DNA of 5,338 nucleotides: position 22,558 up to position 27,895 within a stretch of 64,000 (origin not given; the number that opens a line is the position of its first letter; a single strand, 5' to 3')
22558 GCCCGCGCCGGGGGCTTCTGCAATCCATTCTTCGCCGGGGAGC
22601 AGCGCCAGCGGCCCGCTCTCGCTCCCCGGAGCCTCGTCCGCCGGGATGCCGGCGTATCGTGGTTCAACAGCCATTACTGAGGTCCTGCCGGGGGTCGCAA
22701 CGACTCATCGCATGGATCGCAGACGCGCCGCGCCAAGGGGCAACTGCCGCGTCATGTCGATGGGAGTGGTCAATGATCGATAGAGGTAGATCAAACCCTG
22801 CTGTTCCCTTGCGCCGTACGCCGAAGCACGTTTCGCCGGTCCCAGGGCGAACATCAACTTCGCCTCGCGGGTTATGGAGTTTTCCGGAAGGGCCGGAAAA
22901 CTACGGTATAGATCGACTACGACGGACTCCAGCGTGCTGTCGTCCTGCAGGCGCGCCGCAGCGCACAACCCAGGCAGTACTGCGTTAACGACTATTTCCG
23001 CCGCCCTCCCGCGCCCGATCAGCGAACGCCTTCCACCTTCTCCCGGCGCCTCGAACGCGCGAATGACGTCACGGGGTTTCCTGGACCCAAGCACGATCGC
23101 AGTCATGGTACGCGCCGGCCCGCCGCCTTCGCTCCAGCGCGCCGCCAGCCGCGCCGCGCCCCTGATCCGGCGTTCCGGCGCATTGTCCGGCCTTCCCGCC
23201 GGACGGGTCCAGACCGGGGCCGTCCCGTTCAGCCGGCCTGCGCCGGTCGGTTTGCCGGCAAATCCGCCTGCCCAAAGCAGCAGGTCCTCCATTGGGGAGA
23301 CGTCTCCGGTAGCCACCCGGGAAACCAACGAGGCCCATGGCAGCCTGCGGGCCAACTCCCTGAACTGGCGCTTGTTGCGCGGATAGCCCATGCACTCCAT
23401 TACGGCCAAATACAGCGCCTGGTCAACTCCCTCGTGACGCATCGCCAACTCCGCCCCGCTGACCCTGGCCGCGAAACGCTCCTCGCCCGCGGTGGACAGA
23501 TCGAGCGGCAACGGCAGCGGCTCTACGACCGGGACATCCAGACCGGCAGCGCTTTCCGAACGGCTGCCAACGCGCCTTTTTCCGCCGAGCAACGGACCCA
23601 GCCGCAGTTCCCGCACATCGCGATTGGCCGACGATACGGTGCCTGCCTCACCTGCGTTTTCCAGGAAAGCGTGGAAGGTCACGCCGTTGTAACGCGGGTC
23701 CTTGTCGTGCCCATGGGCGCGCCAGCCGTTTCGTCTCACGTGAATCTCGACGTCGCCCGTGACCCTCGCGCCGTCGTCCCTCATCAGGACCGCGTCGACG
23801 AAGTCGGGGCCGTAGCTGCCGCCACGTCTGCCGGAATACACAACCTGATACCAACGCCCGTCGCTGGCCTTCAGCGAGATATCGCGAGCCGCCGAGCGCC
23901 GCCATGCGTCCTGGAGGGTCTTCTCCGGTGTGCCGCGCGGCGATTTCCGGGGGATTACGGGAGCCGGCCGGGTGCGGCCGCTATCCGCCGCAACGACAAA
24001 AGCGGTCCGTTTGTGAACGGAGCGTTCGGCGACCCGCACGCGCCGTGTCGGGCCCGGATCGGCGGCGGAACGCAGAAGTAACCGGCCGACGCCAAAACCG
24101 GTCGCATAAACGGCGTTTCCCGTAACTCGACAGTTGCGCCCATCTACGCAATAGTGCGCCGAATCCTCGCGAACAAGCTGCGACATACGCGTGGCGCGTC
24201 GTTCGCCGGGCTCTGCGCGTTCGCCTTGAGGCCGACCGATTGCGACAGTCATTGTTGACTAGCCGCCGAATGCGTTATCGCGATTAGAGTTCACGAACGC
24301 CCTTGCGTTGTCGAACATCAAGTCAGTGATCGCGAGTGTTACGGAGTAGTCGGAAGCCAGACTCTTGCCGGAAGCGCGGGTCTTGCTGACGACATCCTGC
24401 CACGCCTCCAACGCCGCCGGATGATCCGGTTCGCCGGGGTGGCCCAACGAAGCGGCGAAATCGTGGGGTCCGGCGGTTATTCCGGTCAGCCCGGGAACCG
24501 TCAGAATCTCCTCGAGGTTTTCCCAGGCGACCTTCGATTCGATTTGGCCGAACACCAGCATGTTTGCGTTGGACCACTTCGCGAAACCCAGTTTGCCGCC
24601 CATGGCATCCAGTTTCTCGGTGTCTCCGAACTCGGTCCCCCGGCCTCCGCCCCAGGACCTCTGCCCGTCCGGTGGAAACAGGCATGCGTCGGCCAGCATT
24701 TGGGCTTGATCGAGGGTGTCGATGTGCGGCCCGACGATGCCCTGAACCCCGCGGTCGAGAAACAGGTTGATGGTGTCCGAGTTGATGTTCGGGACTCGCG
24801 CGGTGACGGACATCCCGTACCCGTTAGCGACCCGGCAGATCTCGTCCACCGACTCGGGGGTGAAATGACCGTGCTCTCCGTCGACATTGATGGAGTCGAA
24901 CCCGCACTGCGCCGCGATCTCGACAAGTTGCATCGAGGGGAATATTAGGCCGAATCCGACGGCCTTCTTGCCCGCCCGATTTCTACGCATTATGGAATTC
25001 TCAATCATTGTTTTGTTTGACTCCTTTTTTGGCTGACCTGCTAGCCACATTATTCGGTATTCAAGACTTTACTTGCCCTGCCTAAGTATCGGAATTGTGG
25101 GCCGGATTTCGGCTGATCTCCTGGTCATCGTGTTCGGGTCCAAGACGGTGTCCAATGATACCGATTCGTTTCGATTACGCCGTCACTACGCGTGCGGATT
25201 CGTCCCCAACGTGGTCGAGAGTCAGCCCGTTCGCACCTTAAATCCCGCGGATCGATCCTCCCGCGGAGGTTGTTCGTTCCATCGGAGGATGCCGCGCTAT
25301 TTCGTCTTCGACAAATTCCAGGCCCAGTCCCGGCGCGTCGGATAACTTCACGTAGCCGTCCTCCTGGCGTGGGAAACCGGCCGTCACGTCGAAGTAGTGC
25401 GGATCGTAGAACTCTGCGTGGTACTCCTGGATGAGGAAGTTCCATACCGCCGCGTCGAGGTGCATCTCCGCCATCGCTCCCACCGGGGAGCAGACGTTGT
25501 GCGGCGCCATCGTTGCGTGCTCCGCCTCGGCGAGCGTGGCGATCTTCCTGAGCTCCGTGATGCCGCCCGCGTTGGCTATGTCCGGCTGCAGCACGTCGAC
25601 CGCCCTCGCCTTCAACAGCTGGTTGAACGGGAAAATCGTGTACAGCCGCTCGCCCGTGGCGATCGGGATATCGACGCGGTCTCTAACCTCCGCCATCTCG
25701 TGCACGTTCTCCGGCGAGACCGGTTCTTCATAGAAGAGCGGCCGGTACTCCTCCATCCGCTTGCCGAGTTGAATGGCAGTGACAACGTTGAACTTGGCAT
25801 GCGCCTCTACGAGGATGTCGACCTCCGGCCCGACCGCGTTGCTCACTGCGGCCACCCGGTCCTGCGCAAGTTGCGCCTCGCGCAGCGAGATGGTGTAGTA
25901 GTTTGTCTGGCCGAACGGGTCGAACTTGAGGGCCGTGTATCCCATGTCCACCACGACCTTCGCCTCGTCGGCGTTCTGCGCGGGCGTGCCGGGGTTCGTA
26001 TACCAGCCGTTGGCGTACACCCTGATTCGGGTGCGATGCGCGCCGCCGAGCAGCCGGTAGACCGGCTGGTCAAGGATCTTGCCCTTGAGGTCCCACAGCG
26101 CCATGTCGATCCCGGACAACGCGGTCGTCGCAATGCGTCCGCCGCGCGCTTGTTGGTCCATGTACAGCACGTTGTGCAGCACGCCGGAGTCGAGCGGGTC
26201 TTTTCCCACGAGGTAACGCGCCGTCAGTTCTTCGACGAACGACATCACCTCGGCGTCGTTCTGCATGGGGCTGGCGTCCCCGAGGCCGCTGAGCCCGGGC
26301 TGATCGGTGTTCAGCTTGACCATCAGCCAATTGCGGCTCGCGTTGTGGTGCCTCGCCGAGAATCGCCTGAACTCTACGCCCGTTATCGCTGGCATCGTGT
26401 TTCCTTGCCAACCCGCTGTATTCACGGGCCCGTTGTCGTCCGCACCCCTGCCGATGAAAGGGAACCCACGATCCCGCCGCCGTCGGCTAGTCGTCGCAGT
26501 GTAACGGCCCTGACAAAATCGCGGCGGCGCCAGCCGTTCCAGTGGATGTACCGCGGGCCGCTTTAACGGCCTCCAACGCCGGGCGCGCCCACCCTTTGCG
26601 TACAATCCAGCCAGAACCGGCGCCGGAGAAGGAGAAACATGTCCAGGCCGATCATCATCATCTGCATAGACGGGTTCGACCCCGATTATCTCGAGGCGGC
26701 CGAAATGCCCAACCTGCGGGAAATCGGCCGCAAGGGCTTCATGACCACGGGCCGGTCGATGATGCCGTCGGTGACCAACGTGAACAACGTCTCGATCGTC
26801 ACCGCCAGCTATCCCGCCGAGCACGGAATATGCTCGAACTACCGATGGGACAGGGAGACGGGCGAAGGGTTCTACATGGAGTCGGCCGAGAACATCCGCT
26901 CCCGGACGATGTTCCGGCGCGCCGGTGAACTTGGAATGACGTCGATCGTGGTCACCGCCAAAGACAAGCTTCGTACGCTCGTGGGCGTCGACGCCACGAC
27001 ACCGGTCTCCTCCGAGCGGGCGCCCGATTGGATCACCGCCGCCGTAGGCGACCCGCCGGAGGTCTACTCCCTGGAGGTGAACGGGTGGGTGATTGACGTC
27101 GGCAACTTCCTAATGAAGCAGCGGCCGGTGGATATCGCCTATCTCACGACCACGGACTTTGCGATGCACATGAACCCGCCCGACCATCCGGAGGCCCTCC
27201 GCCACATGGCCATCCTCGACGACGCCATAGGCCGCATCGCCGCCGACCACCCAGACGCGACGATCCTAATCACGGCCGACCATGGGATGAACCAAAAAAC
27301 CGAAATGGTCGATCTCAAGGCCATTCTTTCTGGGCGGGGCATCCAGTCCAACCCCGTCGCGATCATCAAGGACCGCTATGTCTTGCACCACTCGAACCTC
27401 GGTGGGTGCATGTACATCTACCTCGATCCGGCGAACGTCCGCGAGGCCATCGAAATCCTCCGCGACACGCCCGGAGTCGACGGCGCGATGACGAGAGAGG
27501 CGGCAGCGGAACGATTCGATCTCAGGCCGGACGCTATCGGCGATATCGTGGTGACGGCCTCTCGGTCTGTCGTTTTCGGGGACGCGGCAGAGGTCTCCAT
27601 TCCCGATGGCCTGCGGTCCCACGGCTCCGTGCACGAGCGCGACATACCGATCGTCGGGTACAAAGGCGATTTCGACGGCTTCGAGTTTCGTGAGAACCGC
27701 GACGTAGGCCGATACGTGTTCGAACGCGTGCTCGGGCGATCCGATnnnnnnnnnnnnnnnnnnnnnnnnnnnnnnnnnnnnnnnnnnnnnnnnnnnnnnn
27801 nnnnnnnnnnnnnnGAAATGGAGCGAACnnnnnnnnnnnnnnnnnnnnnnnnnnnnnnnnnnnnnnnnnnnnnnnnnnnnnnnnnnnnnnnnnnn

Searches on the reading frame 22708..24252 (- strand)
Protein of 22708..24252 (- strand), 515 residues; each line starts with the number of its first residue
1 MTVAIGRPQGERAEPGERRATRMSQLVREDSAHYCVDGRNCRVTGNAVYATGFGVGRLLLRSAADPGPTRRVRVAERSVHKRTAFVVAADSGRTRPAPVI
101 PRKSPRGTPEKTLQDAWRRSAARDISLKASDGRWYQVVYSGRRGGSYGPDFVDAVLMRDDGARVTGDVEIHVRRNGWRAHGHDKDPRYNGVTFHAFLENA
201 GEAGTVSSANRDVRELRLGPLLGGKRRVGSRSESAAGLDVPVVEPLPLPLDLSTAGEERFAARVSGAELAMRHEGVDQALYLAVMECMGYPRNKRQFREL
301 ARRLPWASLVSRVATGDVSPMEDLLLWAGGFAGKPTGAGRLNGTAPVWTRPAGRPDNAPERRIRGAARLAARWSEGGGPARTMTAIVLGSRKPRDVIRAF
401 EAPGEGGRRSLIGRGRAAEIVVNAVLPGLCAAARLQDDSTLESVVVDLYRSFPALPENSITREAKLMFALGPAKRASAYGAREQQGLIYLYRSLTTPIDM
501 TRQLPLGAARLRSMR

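Call 19: search_protein_families(library=pfam, proteins=[window:22708-24252:-], max_evalue=0.00001)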
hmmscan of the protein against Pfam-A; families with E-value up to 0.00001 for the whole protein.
window:22708-24252:- (515 aa): 1 family
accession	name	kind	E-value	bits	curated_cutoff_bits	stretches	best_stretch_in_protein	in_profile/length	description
PF11013.13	DUF2851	-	8.7e-24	84.7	25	1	110-311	1-207/375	Protein of unknown function (DUF2851)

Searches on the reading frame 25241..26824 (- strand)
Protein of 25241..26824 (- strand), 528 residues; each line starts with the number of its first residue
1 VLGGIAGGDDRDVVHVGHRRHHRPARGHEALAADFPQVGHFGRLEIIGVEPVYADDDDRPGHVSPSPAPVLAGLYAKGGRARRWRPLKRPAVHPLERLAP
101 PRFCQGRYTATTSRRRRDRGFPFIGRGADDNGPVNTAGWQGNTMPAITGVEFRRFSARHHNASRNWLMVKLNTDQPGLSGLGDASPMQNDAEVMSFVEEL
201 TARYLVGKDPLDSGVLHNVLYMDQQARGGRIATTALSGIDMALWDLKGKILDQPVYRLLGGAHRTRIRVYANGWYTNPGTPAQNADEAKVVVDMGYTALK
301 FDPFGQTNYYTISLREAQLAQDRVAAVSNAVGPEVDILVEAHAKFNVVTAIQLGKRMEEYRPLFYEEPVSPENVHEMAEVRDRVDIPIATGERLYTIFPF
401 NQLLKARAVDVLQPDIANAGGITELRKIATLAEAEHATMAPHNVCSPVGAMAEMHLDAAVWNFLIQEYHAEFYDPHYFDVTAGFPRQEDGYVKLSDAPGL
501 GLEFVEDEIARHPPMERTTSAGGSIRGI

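Call 19: search_protein_families(library=pfam, proteins=[window:25241-26824:-], max_evalue=0.00001)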
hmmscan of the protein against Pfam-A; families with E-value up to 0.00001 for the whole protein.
window:25241-26824:- (528 aa): 2 families
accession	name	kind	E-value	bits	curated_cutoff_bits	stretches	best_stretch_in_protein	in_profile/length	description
PF13378.12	MR_MLE_C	-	3e-65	220.4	29.4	1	285-507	3-218/219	Enolase C-terminal domain-like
PF02746.21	MR_MLE_N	-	5.9e-14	52.7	22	1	162-260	24-117/117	Mandelate racemase / muconate lactonizing enzyme, N-terminal domain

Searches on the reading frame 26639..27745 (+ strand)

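Call 19: search_protein_families(library=pfam, proteins=[window:26639-27745:+], max_evalue=0.00001)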
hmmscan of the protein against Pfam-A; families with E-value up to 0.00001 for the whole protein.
window:26639-27745:+ (369 aa): 1 family
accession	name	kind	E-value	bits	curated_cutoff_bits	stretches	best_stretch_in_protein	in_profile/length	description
PF01663.27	Phosphodiest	-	1.2e-31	111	23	1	6-329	2-340/342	Type I phosphodiesterase / nucleotide pyrophosphatase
